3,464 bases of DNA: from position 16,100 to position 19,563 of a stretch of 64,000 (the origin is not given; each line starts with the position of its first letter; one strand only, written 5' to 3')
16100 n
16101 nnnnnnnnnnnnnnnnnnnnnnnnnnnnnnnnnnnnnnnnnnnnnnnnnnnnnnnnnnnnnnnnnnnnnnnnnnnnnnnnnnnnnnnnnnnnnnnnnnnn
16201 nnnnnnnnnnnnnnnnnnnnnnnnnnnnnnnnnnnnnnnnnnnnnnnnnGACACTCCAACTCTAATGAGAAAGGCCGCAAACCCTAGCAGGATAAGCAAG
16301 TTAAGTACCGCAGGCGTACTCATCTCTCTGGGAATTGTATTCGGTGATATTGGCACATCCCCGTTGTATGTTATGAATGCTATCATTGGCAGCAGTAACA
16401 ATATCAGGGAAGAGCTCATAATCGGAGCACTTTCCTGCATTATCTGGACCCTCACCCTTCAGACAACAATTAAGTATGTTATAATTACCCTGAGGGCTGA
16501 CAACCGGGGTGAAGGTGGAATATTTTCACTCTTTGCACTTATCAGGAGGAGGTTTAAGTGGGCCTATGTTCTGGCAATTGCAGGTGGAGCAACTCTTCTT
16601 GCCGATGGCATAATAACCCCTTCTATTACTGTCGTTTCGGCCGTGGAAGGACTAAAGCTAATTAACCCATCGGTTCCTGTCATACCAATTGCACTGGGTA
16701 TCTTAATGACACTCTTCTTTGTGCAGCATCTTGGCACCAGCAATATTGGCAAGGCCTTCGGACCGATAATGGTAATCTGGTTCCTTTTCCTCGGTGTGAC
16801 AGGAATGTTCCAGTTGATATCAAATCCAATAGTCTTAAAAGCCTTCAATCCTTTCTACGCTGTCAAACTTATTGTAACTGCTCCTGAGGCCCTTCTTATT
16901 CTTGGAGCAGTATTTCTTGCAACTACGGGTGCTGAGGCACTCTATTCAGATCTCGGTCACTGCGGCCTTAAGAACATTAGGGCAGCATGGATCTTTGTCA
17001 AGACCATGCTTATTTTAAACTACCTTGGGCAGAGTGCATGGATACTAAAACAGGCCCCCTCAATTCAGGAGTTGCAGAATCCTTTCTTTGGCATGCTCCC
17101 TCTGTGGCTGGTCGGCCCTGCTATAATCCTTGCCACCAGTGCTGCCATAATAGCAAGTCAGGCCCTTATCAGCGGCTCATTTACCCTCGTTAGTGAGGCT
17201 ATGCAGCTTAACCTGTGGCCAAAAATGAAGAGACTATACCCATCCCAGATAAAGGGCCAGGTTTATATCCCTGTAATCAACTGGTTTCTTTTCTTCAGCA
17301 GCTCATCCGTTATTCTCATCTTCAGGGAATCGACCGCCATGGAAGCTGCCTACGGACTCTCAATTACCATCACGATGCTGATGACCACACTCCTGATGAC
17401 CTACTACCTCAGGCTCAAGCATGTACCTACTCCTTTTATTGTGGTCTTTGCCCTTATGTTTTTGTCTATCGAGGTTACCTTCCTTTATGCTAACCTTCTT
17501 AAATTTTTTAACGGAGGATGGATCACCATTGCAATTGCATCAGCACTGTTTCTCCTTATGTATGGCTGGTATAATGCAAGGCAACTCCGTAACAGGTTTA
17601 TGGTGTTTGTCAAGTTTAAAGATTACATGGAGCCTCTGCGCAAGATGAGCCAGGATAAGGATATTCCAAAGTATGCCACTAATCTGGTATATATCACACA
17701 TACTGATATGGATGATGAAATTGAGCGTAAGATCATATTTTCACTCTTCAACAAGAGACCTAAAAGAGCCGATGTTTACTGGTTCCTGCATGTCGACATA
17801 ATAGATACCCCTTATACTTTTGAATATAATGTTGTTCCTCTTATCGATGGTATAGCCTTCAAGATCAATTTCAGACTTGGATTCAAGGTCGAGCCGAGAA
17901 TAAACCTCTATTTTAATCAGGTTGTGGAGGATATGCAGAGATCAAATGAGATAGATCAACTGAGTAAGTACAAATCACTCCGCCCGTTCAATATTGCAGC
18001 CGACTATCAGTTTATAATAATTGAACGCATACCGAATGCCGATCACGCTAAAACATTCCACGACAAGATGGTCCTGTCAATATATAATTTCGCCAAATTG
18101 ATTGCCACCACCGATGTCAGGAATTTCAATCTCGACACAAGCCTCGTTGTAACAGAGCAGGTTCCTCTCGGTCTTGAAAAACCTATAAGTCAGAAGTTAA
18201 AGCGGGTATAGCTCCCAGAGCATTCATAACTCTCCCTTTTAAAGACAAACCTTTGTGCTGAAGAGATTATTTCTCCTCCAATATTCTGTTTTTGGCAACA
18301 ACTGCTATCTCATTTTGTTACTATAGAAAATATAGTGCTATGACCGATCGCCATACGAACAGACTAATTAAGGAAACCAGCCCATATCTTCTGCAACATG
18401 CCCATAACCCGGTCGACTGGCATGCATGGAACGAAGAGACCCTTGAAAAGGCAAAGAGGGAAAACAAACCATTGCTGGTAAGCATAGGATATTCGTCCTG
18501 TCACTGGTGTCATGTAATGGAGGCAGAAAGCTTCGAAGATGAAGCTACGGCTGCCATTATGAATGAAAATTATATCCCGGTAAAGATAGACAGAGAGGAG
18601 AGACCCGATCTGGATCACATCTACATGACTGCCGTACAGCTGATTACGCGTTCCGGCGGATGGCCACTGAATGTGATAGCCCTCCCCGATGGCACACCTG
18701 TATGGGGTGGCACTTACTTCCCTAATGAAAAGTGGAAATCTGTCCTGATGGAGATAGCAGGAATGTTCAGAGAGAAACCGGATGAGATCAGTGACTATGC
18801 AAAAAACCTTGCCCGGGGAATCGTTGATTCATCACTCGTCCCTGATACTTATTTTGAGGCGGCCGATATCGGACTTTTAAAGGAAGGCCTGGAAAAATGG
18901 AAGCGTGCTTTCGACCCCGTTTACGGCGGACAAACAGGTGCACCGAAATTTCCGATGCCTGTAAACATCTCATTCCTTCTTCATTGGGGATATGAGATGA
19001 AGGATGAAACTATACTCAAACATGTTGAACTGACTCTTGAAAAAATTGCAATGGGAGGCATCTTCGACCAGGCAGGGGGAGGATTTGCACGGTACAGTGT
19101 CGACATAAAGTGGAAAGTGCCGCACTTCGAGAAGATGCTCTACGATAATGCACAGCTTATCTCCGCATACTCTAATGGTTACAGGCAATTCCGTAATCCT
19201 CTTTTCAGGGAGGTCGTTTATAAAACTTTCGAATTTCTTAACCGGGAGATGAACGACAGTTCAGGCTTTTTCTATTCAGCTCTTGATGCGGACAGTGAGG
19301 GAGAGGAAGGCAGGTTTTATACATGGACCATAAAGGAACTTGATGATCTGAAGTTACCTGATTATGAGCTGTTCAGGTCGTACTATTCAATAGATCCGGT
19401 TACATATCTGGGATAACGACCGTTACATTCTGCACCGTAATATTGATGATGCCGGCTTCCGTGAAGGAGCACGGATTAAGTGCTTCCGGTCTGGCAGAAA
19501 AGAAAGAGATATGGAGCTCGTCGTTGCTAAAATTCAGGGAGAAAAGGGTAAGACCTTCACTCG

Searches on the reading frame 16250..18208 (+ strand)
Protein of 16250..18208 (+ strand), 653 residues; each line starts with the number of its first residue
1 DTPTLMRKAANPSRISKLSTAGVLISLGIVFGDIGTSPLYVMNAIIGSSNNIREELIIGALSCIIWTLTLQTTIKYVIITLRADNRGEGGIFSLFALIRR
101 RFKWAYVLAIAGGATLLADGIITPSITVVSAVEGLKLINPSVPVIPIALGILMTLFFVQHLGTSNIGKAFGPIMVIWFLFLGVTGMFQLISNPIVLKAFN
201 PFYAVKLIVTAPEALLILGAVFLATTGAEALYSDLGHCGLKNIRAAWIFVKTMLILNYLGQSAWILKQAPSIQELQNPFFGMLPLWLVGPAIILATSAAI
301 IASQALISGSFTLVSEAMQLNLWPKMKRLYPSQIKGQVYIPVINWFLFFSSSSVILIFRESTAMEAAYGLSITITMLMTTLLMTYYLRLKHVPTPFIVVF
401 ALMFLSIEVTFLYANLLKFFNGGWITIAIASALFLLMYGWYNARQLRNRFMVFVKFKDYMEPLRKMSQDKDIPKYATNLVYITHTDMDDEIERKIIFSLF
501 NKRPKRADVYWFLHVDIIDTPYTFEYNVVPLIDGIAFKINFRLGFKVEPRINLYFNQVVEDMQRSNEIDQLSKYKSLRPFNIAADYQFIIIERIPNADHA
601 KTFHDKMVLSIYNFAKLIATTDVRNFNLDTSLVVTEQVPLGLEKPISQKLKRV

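Call 80: search_protein_families(library=pfam, proteins=[window:16250-18208:+], max_evalue=0.00001)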
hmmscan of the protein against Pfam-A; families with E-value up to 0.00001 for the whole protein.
window:16250-18208:+ (653 aa): 2 families
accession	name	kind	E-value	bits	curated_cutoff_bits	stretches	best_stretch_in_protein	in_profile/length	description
PF02705.21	K_trans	-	6.9e-152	506.5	24.8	1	23-451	2-441/454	K+ potassium transporter integral membrane domain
PF22776.1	K_trans_C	-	1e-13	51.8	24.8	1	479-634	4-143/151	K+ potassium transporter C-terminal domain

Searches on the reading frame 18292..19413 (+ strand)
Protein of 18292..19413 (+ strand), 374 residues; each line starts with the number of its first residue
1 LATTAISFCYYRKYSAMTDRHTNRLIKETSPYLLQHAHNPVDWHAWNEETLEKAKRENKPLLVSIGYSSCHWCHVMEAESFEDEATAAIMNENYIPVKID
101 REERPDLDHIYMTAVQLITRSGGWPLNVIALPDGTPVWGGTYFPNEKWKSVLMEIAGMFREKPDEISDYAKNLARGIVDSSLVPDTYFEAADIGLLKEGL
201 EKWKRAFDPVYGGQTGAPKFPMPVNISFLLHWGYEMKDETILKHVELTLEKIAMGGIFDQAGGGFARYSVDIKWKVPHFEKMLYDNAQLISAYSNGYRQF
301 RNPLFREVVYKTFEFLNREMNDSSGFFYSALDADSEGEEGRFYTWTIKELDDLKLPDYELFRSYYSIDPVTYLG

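Call 80: search_protein_families(library=pfam, proteins=[window:18292-19413:+], max_evalue=0.00001)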
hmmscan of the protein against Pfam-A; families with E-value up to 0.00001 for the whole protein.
window:18292-19413:+ (374 aa): 2 families
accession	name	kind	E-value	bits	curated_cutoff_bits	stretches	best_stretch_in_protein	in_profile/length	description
PF03190.21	Thioredox_DsbH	-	2.1e-67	226.6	27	1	22-175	1-160/163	Protein of unknown function, DUF255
PF13899.12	Thioredoxin_7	-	9.3e-13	48.6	27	1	42-106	1-65/83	Thioredoxin-like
